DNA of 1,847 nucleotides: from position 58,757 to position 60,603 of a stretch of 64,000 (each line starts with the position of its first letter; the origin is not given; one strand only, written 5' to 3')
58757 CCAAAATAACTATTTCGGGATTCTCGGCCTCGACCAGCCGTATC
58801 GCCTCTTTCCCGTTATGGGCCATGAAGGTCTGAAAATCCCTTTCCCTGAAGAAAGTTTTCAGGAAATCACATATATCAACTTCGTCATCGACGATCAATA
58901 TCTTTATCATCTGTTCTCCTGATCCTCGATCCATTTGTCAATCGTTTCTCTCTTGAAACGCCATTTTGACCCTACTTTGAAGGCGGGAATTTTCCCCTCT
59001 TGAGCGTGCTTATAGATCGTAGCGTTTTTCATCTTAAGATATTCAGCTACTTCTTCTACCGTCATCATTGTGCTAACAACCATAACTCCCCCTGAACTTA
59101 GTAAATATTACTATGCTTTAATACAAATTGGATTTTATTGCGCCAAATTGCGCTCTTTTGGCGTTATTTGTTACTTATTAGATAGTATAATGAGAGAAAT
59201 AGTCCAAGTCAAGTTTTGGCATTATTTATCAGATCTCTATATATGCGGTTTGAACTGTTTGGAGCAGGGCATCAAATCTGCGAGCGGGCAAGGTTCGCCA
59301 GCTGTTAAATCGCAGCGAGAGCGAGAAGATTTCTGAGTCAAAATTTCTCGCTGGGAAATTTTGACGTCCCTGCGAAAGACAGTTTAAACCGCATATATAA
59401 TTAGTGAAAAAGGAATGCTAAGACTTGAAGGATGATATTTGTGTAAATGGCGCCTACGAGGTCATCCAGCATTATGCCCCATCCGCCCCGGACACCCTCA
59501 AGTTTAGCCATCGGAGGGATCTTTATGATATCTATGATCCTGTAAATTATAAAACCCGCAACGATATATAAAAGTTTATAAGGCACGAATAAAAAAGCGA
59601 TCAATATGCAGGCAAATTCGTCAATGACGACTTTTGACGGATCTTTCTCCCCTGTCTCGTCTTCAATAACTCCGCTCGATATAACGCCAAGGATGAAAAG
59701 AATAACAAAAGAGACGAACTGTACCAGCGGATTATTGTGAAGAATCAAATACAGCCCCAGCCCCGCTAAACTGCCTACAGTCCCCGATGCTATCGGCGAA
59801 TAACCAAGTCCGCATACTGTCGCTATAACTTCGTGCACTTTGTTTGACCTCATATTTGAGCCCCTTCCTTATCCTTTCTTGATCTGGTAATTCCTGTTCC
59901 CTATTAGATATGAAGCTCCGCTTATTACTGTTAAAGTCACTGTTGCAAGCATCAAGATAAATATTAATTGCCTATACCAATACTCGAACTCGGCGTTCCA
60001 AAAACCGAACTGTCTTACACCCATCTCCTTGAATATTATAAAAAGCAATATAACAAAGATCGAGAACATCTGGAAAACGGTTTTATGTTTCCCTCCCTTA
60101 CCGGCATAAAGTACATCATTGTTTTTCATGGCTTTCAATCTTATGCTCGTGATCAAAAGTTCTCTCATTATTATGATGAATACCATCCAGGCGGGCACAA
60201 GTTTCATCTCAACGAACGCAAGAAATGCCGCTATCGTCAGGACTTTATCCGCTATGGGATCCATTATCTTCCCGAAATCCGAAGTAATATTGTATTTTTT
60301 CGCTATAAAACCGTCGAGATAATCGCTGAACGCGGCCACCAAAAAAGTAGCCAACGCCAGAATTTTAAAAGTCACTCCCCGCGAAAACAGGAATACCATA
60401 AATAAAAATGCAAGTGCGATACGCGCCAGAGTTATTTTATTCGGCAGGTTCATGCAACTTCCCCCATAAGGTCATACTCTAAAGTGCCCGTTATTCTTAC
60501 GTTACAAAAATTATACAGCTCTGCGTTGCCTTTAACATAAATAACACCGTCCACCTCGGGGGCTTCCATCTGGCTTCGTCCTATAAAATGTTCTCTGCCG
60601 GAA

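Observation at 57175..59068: Three-gene operon with overlapping junctions: excisionase-family HTH (53 aa), receiver domain, GAF-HD-GYP c-di-GMP phosphodiesterase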

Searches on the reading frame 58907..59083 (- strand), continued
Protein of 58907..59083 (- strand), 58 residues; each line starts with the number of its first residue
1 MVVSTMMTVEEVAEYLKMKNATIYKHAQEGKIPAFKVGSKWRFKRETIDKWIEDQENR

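Call 70: predict_structure(alignment_id=A2)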
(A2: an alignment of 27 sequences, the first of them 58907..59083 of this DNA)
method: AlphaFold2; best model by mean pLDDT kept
length: 58 residues; sequences in the alignment: 27
mean_pLDDT: 91.3   pTM: 0.71
mean pLDDT of the five models: 91.3, 91.0, 90.8, 89.4, 89.2
residues with pLDDT >= 90: 49; 70-90: 4; 50-70: 4; < 50: 1
segments of 3 or more residues with pLDDT < 50: none
pLDDT, mean of each block of 10 residues (from residue 1): 78 96 96 94 95 87
secondary structure, 60 per line:
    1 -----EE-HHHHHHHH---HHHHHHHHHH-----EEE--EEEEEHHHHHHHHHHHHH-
elements in order: H9-16 H20-29 E35-37 E40-44 H45-57

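Call 73: fold_search(model_id=the predicted structure, library=pdb)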
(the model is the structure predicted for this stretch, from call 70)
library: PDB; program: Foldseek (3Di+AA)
matches with E <= 10: 1051; with E <= 0.001: 0
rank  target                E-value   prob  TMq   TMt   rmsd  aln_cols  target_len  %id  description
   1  6ama_B                1.7e-02  1.00  0.70  0.73   1.8        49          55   20  Structure of S. coelicolor/S. venezuelae BldC-smeA-ssfA complex to 3.09 Angstrom (released 2018-03-28)
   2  8dgl_B                2.4e-02  1.00  0.78  0.66   1.7        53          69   23  Crystal Structure of the RdfS Excisionase (released 2022-10-05)
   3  8dgl_A                2.7e-02  1.00  0.78  0.69   1.3        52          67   21  Crystal Structure of the RdfS Excisionase (released 2022-10-05)
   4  6ama_H                2.7e-02  1.00  0.71  0.74   1.7        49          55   20  Structure of S. coelicolor/S. venezuelae BldC-smeA-ssfA complex to 3.09 Angstrom (released 2018-03-28)
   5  4j2n_A                3.8e-02  1.00  0.67  0.71   1.9        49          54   20  Crystal Structure of mycobacteriophage Pukovnik Xis (released 2013-10-23)
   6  6ama_Y                4.1e-02  1.00  0.69  0.71   1.8        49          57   20  Structure of S. coelicolor/S. venezuelae BldC-smeA-ssfA complex to 3.09 Angstrom (released 2018-03-28)
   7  4j2n_C                4.4e-02  1.00  0.68  0.70   2.5        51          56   20  Crystal Structure of mycobacteriophage Pukovnik Xis (released 2013-10-23)
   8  6ama_A                4.7e-02  1.00  0.70  0.75   1.8        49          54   20  Structure of S. coelicolor/S. venezuelae BldC-smeA-ssfA complex to 3.09 Angstrom (released 2018-03-28)
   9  6ama_P                4.7e-02  1.00  0.70  0.72   1.8        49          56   20  Structure of S. coelicolor/S. venezuelae BldC-smeA-ssfA complex to 3.09 Angstrom (released 2018-03-28)
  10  4lhf                  5.4e-02  1.00  0.68  0.53   2.5        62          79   10  Crystal structure of a DNA binding protein from phage P2 (released 2014-03-05)
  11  6hn7_B                8.1e-02  1.00  0.72  0.60   1.8        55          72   14  Hijacking the Hijackers: Escherichia coli Pathogenicity Islands Redirect Helper Phage Packaging for Their Own Benefit. (released 2019-07-31)
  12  6amk_B                8.1e-02  0.99  0.63  0.70   2.3        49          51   22  Structure of Streptomyces venezuelae BldC-whiI opt complex (released 2018-03-28)
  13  6amk_A                9.2e-02  1.00  0.74  0.81   1.3        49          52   20  Structure of Streptomyces venezuelae BldC-whiI opt complex (released 2018-03-28)
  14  5i44_A                9.2e-02  0.99  0.69  0.61   2.5        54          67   17  Structure of RacA-DNA complex; P21 form (released 2016-05-04)
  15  5d90_C                9.9e-02  0.96  0.57  0.30   3.6        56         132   18  Crystal structure of HiNmlR, a MerR family regulator lacking the sensor domain, bound to promoter DNA (released 2016-06-29)
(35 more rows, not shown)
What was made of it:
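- On HTH_17 / TIGR01764 'excisionase-family' DNA-binding domain: The predicted winged-helix fold matches BldC, RdfS and Xis (calls 70, 73).
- Closest known: BldC of Streptomyces and RdfS of Mesorhizobium ICEs. Same: The predicted fold superposes at TM 0.70-0.78 (call 73).
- The fold matches BldC/RdfS/Xis (call 73). The Xis fold is among its top structural matches (call 73).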

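Call 84: search_protein_representatives(protein=window:58907-59083:-)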
Query: 58 residues. Proteins with E-value up to 0.001 (for the whole library): 12381; up to 1e-10: 468; up to 1e-30: 0. The best 150 are listed.
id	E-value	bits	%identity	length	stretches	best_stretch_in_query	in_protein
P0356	2.9e-27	108.3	43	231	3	6-56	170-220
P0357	8.6e-27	106.8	33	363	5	6-57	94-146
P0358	3.7e-25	101.7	44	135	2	4-56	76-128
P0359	4.3e-25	101.5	36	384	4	7-54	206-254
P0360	1.1e-23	97.2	40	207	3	5-53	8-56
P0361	3.5e-23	95.5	42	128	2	2-56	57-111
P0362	5.0e-23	95.1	40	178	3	5-52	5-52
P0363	4.4e-22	92.1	39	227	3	4-53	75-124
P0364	6.4e-22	91.6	27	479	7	8-52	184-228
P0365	1.6e-21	90.4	46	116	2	5-53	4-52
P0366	1.0e-17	78.5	39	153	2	6-53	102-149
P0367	1.4e-17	78.0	43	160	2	6-55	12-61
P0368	1.7e-17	77.8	36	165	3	5-51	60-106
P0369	2.2e-17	77.4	34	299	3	5-52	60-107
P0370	1.8e-16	74.6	62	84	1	5-57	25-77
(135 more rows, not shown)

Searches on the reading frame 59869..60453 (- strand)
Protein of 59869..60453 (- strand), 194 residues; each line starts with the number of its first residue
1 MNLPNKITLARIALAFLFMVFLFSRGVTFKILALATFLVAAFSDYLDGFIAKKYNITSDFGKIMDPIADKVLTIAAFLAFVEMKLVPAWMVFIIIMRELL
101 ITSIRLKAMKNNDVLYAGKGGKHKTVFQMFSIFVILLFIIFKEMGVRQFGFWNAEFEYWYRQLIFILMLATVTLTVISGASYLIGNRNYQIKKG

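Call 5: search_protein_families(library=pfam, proteins=[window:59869-60453:-], max_evalue=0.01)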
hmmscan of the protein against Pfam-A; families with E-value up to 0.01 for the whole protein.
window:59869-60453:- (194 aa): 1 family
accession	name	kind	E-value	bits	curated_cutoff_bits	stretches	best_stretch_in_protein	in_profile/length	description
PF01066.26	CDP-OH_P_transf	-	2.1e-38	132.5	22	1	1-160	1-138/152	CDP-alcohol phosphatidyltransferase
